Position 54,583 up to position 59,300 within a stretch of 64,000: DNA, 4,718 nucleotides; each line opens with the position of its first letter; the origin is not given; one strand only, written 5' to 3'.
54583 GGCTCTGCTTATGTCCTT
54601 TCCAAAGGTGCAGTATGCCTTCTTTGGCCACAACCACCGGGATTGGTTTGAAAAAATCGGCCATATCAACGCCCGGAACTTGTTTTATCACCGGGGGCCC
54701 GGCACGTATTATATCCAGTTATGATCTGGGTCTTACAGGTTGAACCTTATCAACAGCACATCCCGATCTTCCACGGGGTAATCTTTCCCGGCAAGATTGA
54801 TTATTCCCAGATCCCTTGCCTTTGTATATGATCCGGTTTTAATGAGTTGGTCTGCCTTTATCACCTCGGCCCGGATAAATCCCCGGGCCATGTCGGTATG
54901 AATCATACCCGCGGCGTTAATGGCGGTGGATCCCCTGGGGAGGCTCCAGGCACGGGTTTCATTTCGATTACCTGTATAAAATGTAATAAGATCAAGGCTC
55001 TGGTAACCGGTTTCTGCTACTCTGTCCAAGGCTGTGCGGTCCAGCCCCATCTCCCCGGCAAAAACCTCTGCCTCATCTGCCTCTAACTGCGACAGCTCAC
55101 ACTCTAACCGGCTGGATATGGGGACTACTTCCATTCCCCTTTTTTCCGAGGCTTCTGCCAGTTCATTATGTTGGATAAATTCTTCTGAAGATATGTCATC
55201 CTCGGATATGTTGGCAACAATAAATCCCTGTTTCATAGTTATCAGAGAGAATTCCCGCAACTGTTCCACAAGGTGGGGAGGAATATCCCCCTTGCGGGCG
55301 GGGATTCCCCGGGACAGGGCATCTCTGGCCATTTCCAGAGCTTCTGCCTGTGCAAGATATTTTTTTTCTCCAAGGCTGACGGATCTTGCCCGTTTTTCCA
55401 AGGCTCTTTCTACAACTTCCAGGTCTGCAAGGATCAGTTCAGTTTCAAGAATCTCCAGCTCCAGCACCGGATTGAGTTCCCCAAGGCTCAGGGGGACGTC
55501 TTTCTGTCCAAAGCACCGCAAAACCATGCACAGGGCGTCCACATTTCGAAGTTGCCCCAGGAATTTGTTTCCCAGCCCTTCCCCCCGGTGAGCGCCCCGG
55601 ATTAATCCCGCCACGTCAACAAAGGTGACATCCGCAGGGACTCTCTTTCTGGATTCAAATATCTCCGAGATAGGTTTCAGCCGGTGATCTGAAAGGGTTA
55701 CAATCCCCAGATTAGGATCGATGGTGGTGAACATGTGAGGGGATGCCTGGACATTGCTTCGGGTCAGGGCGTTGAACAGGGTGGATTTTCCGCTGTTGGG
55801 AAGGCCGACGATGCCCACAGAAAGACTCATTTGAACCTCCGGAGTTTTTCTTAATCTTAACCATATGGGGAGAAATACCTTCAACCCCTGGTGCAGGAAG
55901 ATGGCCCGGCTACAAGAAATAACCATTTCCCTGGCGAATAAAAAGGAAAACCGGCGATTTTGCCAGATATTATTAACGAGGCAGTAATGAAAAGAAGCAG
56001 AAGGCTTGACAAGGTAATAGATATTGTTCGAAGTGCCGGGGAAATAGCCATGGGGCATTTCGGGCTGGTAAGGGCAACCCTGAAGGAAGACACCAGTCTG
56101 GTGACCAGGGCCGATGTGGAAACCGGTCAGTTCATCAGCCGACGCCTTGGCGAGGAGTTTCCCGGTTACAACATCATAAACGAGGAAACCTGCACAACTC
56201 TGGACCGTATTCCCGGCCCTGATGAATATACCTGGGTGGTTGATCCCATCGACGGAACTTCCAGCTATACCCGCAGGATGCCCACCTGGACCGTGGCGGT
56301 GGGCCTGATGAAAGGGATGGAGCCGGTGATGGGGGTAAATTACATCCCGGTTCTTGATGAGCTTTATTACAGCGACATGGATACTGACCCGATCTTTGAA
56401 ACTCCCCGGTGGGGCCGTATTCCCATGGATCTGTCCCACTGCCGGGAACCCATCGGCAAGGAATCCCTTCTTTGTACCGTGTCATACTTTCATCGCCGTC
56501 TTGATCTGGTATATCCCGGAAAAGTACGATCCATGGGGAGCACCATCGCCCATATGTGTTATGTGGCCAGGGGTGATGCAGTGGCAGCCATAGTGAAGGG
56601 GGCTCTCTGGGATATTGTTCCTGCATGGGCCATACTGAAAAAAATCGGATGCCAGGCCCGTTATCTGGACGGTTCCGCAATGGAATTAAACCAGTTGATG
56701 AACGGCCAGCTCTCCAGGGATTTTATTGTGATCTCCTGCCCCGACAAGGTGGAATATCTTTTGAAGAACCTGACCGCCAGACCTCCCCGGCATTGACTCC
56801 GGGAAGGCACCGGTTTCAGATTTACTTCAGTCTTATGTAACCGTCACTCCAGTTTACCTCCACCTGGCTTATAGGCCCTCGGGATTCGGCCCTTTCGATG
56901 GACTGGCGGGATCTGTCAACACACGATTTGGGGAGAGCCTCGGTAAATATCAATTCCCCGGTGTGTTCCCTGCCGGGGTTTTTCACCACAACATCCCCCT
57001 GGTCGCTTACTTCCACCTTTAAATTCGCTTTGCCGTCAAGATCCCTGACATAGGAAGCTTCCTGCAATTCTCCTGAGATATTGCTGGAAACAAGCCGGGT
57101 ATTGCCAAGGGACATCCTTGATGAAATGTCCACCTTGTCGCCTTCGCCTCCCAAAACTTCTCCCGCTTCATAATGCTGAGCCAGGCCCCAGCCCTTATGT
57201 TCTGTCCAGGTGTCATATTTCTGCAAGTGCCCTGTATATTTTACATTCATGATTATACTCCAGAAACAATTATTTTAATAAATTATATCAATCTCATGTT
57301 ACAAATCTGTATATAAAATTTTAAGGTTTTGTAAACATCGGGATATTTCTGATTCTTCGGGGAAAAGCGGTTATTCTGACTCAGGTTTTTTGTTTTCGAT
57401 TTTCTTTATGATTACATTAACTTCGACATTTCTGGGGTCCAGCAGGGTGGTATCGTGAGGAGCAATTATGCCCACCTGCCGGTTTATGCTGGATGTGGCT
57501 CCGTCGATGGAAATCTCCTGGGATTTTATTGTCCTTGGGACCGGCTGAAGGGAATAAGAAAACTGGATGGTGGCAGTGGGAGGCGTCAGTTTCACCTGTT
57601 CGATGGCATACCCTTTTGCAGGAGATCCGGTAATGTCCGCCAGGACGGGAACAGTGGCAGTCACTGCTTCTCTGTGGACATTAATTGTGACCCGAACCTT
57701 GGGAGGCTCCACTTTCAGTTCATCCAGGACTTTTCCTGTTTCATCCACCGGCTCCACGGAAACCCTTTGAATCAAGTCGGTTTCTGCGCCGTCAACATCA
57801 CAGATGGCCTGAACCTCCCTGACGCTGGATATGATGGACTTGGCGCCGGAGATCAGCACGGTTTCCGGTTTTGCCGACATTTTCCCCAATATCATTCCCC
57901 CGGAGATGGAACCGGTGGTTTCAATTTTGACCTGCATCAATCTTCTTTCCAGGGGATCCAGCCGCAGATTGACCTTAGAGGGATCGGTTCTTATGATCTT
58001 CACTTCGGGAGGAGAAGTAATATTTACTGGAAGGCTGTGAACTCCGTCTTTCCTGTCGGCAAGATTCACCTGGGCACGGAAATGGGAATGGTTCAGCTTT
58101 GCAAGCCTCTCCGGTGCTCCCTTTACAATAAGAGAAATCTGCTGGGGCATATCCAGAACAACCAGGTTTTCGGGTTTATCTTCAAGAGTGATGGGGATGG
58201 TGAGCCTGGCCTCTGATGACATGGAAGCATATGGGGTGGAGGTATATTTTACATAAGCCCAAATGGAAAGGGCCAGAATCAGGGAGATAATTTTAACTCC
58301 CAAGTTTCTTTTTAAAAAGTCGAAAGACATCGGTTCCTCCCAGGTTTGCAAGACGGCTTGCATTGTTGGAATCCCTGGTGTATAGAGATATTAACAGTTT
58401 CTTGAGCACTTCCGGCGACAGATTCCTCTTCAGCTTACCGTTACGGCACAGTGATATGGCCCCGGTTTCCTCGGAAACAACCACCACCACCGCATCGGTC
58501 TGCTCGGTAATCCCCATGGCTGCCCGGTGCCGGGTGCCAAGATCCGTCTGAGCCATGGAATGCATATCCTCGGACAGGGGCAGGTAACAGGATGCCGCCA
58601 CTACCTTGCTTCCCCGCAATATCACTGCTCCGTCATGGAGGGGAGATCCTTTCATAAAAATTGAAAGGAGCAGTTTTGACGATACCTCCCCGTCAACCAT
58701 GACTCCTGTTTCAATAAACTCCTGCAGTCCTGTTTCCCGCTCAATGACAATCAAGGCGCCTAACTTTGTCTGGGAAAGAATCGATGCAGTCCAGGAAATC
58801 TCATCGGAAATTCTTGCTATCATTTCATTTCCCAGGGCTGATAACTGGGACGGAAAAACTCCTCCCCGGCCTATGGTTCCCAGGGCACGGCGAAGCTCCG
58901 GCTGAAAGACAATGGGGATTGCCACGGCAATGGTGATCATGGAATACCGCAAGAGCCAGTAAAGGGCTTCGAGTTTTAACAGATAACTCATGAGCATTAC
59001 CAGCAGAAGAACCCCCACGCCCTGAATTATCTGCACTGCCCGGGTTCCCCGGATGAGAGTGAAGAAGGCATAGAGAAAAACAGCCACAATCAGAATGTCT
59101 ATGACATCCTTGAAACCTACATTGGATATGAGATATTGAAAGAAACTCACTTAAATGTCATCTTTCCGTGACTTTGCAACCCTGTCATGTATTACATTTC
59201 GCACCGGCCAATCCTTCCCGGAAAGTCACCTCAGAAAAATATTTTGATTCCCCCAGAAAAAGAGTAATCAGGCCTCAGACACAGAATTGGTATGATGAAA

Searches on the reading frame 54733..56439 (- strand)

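Call 23: search_protein_families(library=ncbifam, proteins=[window:54733-56439:-])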
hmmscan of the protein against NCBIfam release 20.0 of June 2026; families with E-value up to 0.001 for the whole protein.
window:54733-56439:- (568 aa): 15 families
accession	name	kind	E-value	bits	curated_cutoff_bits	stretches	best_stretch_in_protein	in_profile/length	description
TIGR00092.1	TIGR00092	equivalog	1.3e-103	347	279.2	1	204-567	1-367/368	redox-regulated ATPase YchF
NF007171.0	PRK09602.1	subfamily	4.9e-38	131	387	1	204-455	1-265/397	YchF-related putative GTPase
NF008956.1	PRK12299.1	equivalog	1.4e-20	73.6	300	1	207-363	160-283/327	GTPase ObgE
TIGR02729.1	Obg_CgtA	equivalog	6.8e-20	71.3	280.25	1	207-335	159-264/329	Obg family GTPase CgtA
NF008955.0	PRK12297.1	equivalog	4.6e-19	68.6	406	1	206-312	160-250/429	GTPase ObgE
NF008954.1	PRK12296.1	equivalog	3.9e-15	55.3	377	1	206-372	160-307/470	GTPase ObgE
TIGR03156.1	GTP_HflX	equivalog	7.9e-09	34.9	216.75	1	199-252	183-236/351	GTPase HflX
NF008280.0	PRK11058.1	equivalog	8.1e-07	28.2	441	1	207-251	199-243/426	ribosome rescue GTPase HflX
TIGR00231.1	small_GTP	domain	9.2e-06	25.5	42.5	1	207-307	5-91/164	GTP-binding protein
NF000908.1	PRK00089.1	equivalog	2.9e-05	23.5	237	1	207-250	5-49/291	GTPase Era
TIGR03594.1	GTPase_EngA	equivalog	3.1e-05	23.2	306.7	1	206-229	176-199/432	ribosome biogenesis GTPase Der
NF003661.0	PRK05291.1-3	equivalog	7.2e-05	22.3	380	1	201-230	212-241/448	tRNA uridine-5-carboxymethylaminomethyl(34) synthesis GTPase MnmE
TIGR00436.1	era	equivalog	0.00018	21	116.25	1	207-241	2-37/270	GTPase Era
TIGR00437.1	feoB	equivalog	0.00027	19.8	315.65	1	212-255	1-44/594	ferrous iron transport protein B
TIGR03596.1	GTPase_YlqF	equivalog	0.00035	20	208.2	1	205-231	118-144/276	ribosome biogenesis GTPase YlqF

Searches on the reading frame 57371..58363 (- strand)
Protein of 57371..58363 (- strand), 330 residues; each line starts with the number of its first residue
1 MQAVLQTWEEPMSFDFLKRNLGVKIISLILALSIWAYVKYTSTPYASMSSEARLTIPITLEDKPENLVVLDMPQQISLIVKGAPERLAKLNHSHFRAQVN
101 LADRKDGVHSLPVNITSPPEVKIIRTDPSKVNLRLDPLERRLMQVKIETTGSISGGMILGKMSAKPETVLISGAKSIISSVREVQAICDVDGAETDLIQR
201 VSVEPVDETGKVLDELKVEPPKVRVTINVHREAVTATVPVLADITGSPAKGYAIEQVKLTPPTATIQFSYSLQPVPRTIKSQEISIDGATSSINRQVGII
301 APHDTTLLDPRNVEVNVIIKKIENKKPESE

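Call 23: search_protein_families(library=ncbifam, proteins=[window:57371-58363:-])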
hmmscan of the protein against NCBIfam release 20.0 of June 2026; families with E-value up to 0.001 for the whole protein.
window:57371-58363:- (330 aa): 0 families

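Call 72: search_protein_families(library=pfam, max_evalue=0.000001, proteins=[window:57371-58363:-])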
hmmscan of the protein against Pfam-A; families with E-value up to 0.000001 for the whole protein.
window:57371-58363:- (330 aa): 1 family
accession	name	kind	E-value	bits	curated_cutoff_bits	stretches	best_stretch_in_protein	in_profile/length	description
PF07949.17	YbbR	-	2.3e-27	95.5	22.3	1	144-227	2-81/81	YbbR-like protein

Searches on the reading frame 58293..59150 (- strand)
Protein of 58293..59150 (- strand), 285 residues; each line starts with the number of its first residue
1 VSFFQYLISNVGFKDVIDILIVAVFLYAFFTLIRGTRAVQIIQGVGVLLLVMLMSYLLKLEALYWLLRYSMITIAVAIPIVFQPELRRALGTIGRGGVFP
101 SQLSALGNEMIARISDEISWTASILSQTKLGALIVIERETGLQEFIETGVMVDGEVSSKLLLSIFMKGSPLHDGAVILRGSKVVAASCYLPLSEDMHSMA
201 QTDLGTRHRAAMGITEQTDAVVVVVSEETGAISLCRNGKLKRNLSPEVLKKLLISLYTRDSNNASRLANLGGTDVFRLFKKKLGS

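Call 72: search_protein_families(library=pfam, max_evalue=0.000001, proteins=[window:58293-59150:-])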
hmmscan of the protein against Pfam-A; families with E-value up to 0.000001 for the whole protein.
window:58293-59150:- (285 aa): 2 families
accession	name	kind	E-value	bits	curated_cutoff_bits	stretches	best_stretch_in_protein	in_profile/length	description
PF02457.21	DAC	-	5.3e-44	149.1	27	1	124-240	6-119/119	DisA bacterial checkpoint controller nucleotide-binding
PF19293.4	CdaA_N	-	6.4e-09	36.3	23.8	1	9-85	3-80/81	CdaA N-terminal transmembrane domain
